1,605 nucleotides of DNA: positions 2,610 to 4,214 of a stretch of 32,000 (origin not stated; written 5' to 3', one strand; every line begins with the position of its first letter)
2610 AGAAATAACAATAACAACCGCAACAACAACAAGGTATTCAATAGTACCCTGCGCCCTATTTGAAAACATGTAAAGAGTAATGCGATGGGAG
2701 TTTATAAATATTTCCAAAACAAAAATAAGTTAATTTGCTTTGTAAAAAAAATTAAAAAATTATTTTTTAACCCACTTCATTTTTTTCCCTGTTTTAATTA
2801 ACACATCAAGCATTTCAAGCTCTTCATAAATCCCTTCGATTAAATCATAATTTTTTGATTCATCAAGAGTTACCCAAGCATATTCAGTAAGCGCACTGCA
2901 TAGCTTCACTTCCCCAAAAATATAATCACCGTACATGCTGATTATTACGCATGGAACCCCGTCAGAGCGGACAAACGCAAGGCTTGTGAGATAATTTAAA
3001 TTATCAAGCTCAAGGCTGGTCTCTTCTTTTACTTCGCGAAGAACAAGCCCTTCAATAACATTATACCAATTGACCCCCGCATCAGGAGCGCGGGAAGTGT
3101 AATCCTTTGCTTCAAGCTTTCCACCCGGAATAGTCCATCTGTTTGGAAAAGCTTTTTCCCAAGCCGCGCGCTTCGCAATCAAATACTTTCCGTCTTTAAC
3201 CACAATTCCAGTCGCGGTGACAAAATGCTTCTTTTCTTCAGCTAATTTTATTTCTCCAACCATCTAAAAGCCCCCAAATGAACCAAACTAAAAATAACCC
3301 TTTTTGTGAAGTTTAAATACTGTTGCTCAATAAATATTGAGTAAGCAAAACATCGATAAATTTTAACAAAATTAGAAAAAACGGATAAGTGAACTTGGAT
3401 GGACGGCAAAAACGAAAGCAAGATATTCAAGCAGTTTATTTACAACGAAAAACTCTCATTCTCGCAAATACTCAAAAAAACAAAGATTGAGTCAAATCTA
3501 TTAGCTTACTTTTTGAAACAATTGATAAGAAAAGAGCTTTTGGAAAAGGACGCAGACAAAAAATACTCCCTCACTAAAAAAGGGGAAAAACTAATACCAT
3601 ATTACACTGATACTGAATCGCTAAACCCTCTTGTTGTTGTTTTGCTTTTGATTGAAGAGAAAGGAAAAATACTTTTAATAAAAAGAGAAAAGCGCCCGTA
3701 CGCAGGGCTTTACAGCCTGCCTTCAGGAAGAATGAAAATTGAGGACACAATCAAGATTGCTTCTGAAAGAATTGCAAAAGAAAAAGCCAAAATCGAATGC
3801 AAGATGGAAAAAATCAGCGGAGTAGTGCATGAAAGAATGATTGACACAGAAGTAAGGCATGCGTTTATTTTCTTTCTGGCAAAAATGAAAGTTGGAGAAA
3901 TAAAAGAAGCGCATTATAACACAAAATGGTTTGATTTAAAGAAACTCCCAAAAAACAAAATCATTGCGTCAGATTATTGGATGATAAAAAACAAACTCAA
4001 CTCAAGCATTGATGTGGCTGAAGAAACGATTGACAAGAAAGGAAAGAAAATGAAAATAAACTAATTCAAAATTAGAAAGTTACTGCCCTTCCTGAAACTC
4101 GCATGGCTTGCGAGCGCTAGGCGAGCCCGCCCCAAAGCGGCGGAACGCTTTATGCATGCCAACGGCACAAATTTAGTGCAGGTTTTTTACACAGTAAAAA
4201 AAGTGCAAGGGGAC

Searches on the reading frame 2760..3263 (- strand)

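Call 31: search_protein_families(library=pfam, proteins=[window:2760-3263:-], max_evalue=0.001)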
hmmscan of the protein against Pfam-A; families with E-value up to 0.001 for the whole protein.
window:2760-3263:- (167 aa): 1 family
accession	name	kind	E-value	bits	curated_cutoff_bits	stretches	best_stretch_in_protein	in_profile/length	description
PF00293.34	NUDIX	-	3.2e-09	37.3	21.1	1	16-136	4-118/134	NUDIX domain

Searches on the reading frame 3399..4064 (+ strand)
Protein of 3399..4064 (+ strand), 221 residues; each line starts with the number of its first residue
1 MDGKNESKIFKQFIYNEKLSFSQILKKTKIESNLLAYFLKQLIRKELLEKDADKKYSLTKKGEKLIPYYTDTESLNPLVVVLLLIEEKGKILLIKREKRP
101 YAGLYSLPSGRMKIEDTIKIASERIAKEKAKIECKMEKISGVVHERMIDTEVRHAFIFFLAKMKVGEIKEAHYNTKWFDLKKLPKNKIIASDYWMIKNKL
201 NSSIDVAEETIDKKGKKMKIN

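Call 8: search_protein_families(library=pfam, proteins=[window:3399-4064:+], max_evalue=0.01)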
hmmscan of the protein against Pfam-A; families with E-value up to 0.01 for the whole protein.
window:3399-4064:+ (221 aa): 4 families
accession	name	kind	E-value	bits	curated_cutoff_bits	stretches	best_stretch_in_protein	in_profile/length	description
PF00293.34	NUDIX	-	8e-10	39.3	21.1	1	78-187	4-122/134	NUDIX domain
PF14815.12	NUDIX_4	-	5.3e-06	26.6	35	1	80-185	1-100/113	NUDIX domain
PF14947.12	HTH_45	-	5.5e-06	26.7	25.5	1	15-73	16-73/77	Winged helix-turn-helix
PF13463.12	HTH_27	-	0.00026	21.6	22.2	1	15-62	13-68/68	Winged helix DNA-binding domain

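Call 9: search_protein_families(library=ncbifam, proteins=[window:3399-4064:+], max_evalue=0.01)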
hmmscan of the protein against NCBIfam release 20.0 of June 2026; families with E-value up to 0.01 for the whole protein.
window:3399-4064:+ (221 aa): 10 families
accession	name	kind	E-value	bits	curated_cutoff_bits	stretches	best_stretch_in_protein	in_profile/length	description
NF011963.0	PRK15434.1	subfamily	1.2e-07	31.6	146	1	76-141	15-83/159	GDP-mannose mannosyl hydrolase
NF053610.1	Sso10a_fam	subfamily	6.3e-07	29.3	60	1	17-65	16-63/64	Sso10a family chromatin protein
NF003786.0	PRK05379.1-2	equivalog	2.6e-05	23.6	397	1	79-197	219-349/354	bifunctional nicotinamide-nucleotide adenylyltransferase/Nudix hydroxylase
NF007834.0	PRK10546.1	equivalog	4e-05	23.5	156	1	79-178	5-104/135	pyrimidine (deoxy)nucleoside triphosphate diphosphatase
NF003791.0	PRK05379.2-3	equivalog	0.00014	21.2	409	1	81-153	205-278/340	bifunctional nicotinamide-nucleotide adenylyltransferase/Nudix hydroxylase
NF006530.0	PRK08999.1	equivalog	0.00026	20.1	245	1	79-196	8-125/315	Nudix family hydrolase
NF003785.0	PRK05379.1-1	equivalog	0.0003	20.1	418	1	10-140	141-265/347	bifunctional nicotinamide-nucleotide adenylyltransferase/Nudix hydroxylase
NF003787.0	PRK05379.1-4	equivalog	0.0007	18.7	449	1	79-148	209-278/346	bifunctional nicotinamide-nucleotide adenylyltransferase/Nudix hydroxylase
NF003788.0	PRK05379.1-5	equivalog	0.00093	18.6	354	1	84-147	219-282/351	bifunctional nicotinamide-nucleotide adenylyltransferase/Nudix hydroxylase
TIGR04543.1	ketoArg_3Met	equivalog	0.0059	15.7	425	0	6-68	26-87/336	2-ketoarginine methyltransferase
